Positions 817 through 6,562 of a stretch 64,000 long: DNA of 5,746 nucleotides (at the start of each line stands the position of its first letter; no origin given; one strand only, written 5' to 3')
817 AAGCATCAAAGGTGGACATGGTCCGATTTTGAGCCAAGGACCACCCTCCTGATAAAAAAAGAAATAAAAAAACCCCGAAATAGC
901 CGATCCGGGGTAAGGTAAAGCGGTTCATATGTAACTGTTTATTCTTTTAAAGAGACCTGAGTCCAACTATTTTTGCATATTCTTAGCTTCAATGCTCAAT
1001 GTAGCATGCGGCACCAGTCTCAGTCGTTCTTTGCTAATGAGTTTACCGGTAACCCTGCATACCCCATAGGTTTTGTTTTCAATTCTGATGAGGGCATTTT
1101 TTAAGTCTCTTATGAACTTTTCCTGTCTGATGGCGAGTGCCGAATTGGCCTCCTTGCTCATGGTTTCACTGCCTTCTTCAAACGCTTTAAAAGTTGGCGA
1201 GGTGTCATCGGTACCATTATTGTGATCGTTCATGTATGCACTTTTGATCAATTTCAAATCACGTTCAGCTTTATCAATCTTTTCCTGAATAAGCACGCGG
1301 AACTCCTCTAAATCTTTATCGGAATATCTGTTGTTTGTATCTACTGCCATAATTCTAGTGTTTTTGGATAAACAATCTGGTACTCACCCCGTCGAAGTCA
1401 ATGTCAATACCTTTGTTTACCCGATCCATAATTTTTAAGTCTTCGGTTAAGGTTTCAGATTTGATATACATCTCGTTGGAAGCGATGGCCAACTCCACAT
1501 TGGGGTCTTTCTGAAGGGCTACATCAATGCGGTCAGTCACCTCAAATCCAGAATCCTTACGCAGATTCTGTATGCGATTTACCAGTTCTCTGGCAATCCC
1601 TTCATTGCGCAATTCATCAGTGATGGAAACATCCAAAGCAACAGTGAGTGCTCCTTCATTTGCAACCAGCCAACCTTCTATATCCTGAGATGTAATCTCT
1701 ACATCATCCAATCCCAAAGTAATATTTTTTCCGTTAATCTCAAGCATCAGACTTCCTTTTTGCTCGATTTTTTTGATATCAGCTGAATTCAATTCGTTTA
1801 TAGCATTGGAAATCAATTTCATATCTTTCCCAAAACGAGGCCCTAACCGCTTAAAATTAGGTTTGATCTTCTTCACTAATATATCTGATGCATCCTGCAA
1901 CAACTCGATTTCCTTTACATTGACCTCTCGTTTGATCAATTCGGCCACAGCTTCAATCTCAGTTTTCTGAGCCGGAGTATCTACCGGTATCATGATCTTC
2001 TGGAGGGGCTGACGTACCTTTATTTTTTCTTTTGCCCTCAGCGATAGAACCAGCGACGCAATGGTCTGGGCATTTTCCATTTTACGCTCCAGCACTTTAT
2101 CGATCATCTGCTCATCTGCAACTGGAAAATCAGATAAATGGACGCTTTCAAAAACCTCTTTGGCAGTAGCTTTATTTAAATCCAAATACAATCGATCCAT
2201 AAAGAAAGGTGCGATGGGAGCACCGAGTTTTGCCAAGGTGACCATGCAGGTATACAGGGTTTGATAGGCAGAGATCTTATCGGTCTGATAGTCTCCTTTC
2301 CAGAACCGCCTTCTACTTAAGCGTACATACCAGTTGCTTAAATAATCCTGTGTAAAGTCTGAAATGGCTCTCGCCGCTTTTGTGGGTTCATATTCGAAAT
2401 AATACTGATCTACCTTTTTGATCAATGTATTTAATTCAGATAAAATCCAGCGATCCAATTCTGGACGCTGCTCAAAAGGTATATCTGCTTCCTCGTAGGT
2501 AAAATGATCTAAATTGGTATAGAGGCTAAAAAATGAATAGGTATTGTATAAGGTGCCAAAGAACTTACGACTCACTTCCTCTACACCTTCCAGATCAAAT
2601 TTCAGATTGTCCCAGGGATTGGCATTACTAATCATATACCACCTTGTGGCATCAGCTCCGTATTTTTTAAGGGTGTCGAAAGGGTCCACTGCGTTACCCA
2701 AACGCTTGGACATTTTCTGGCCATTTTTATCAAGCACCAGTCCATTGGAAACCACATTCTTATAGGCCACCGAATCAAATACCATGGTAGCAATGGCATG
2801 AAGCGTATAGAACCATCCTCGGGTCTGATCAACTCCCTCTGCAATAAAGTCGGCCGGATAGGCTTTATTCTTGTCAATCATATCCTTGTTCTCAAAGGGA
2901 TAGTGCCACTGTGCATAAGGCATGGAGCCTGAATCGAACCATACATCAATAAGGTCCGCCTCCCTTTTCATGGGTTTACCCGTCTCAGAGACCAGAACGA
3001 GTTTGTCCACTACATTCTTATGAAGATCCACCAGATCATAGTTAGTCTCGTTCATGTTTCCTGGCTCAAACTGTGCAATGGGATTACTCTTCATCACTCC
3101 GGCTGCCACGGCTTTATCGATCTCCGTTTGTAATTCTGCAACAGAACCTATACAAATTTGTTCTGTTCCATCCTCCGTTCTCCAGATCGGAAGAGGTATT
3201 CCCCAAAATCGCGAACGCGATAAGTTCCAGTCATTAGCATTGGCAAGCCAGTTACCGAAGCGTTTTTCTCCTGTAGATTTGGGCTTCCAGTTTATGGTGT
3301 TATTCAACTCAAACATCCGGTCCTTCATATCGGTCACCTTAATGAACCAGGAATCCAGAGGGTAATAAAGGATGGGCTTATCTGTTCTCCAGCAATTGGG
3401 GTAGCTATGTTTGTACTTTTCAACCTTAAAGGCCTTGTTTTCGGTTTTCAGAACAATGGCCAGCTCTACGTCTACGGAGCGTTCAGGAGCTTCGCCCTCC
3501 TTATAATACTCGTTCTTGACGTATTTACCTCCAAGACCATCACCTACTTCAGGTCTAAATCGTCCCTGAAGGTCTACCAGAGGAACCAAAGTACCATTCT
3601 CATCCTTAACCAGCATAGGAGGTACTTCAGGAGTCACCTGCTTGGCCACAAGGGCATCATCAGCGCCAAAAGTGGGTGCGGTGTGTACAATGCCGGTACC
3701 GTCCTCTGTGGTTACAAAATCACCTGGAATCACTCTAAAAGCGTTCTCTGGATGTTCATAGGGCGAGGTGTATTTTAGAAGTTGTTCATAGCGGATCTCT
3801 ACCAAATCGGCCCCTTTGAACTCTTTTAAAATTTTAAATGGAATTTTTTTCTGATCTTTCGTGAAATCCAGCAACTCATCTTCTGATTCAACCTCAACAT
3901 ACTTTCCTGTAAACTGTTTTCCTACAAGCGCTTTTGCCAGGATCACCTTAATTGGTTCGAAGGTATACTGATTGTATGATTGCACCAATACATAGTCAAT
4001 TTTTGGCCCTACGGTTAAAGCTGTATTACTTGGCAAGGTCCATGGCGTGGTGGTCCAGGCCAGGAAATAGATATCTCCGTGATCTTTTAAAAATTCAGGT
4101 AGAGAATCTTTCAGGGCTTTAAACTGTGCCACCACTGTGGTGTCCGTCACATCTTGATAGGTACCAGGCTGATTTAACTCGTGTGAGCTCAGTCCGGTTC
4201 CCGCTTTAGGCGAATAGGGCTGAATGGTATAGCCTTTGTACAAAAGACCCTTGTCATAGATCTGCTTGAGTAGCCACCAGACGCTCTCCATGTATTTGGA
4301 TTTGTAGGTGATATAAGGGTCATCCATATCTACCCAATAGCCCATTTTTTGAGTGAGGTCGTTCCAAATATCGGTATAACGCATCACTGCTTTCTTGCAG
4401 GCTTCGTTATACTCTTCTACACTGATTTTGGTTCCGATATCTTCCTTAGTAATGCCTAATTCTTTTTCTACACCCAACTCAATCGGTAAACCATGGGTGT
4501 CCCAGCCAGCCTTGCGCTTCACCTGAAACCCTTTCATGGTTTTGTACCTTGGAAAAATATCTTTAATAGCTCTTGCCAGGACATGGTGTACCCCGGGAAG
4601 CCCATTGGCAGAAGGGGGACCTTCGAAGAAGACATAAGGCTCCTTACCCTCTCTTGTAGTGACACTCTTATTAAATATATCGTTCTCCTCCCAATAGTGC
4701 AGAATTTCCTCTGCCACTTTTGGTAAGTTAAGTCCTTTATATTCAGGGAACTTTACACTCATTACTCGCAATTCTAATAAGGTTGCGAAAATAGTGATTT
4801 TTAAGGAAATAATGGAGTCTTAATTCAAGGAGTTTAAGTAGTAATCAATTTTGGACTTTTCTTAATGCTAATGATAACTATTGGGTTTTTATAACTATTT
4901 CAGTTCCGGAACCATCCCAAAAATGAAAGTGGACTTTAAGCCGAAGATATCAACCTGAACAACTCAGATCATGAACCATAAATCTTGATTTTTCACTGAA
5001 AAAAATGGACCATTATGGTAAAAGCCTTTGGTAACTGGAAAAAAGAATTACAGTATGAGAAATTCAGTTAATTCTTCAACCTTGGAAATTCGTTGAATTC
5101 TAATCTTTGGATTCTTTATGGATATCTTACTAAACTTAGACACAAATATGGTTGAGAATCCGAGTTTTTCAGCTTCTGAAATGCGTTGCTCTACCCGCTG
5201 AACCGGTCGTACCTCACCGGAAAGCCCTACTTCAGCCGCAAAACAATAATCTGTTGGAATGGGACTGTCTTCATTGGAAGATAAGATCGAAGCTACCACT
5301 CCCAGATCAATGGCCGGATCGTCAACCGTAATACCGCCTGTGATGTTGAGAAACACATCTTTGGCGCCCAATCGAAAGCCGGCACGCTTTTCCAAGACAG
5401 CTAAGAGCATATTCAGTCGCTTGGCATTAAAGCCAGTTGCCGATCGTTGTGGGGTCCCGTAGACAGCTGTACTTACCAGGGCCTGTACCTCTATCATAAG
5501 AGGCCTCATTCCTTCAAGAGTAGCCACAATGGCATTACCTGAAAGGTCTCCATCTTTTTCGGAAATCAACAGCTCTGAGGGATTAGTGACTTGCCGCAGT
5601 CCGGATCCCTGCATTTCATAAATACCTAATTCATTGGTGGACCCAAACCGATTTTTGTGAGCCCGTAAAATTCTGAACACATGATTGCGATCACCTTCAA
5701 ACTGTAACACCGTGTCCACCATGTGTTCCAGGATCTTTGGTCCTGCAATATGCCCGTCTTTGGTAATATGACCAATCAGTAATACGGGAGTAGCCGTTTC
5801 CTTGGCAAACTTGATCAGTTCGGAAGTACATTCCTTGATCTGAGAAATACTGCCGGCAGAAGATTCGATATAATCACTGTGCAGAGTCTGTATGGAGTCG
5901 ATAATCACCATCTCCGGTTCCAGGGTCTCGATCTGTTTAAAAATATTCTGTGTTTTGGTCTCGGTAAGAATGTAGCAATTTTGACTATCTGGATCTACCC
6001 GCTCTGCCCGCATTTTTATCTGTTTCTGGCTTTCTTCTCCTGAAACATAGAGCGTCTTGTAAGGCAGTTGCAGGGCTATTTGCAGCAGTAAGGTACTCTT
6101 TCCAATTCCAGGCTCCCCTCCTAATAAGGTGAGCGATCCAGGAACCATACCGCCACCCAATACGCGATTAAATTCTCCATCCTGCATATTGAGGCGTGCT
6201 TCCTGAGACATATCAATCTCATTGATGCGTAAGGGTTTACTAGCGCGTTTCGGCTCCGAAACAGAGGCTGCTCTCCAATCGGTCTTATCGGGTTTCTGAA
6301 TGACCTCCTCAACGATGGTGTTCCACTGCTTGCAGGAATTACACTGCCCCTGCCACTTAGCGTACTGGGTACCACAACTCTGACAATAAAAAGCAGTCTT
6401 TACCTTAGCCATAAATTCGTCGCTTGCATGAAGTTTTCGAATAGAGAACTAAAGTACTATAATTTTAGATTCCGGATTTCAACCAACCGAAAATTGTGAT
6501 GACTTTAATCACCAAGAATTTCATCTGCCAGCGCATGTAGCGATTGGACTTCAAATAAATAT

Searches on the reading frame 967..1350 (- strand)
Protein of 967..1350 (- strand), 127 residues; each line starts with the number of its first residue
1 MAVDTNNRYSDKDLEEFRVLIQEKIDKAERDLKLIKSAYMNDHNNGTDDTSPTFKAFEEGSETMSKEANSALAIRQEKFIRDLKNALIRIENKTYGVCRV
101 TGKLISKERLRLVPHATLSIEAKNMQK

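Call 41: search_protein_families(library=pfam, proteins=[window:967-1350:-], max_evalue=0.00001)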
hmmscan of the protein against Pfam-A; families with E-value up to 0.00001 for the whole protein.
window:967-1350:- (127 aa): 1 family
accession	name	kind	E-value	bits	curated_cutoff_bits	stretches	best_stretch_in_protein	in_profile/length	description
PF01258.23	zf-dskA_traR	-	2.4e-07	31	24.9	1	94-122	2-30/36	Prokaryotic dksA/traR C4-type zinc finger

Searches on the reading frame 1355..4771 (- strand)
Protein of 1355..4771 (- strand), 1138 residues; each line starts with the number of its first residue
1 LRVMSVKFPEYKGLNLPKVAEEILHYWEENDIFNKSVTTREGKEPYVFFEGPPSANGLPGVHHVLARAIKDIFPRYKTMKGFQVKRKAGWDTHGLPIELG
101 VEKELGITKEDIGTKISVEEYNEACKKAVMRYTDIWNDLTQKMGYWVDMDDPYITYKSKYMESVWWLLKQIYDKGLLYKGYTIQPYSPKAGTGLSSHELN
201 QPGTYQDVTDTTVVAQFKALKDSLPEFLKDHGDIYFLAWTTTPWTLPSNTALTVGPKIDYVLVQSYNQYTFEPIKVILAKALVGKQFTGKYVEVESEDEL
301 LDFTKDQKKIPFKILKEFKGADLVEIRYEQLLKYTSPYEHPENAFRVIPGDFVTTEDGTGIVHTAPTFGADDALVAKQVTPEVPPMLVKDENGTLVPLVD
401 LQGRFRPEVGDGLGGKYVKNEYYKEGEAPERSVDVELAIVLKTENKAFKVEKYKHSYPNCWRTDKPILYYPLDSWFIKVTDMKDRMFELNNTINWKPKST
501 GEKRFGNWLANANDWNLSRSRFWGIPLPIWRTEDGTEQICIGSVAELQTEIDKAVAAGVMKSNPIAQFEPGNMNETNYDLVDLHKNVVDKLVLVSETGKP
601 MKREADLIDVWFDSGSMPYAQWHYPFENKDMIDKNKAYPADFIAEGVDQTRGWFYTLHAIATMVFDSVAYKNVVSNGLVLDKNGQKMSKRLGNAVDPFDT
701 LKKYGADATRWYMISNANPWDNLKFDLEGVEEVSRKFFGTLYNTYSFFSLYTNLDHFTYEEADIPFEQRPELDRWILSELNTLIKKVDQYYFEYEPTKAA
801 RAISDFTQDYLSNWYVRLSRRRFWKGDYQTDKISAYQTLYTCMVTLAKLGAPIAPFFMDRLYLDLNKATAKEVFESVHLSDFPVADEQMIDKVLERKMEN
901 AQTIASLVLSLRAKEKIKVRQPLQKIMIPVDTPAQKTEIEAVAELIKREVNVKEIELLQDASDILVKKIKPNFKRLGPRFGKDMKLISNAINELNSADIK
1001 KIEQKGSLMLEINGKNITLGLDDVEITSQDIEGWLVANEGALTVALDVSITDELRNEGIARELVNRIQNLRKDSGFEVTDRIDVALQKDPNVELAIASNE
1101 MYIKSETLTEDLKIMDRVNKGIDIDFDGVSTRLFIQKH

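Call 41: search_protein_families(library=pfam, proteins=[window:1355-4771:-], max_evalue=0.00001)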
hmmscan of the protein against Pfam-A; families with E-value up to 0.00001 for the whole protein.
window:1355-4771:- (1138 aa): 4 families
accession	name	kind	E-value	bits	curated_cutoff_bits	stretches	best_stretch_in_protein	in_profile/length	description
PF00133.28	tRNA-synt_1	-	5.4e-125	417.8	22.7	1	23-724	2-412/414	tRNA synthetases class I (I, L, M and V)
PF19302.4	DUF5915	-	9.4e-61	205.2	27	1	944-1137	2-194/195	Domain of unknown function (DUF5915)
PF08264.19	Anticodon_1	-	1e-32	113.5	25.1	1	773-925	1-146/148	Anticodon-binding domain of tRNA ligase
PF09334.17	tRNA-synt_1g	-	1.5e-16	60.6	20.1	0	669-731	311-372/391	tRNA synthetases class I (M)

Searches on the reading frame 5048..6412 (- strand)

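Call 41: search_protein_families(library=pfam, proteins=[window:5048-6412:-], max_evalue=0.00001)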
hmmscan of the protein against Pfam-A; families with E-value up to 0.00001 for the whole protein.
window:5048-6412:- (454 aa): 6 families
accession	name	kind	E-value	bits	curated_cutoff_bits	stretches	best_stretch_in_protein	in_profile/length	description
PF13481.12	AAA_25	-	1.1e-13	51.6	27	1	77-220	18-194/195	AAA domain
PF06745.19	ATPase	-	1.3e-12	48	26.6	1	81-145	8-76/231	KaiC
PF03796.21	DnaB_C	-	7.1e-09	35.8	27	0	87-136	14-67/255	DnaB-like helicase C terminal domain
PF18073.7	Zn_ribbon_LapB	-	1.3e-08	34.9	25.7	1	8-35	1-28/28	Rubredoxin metal binding domain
PF13541.12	ChlI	-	5.1e-08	33.3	27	1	329-426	25-119/121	Subunit ChlI of Mg-chelatase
PF00004.35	AAA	-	1.4e-06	29.2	21.2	1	96-215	2-107/131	ATPase family associated with various cellular activities (AAA)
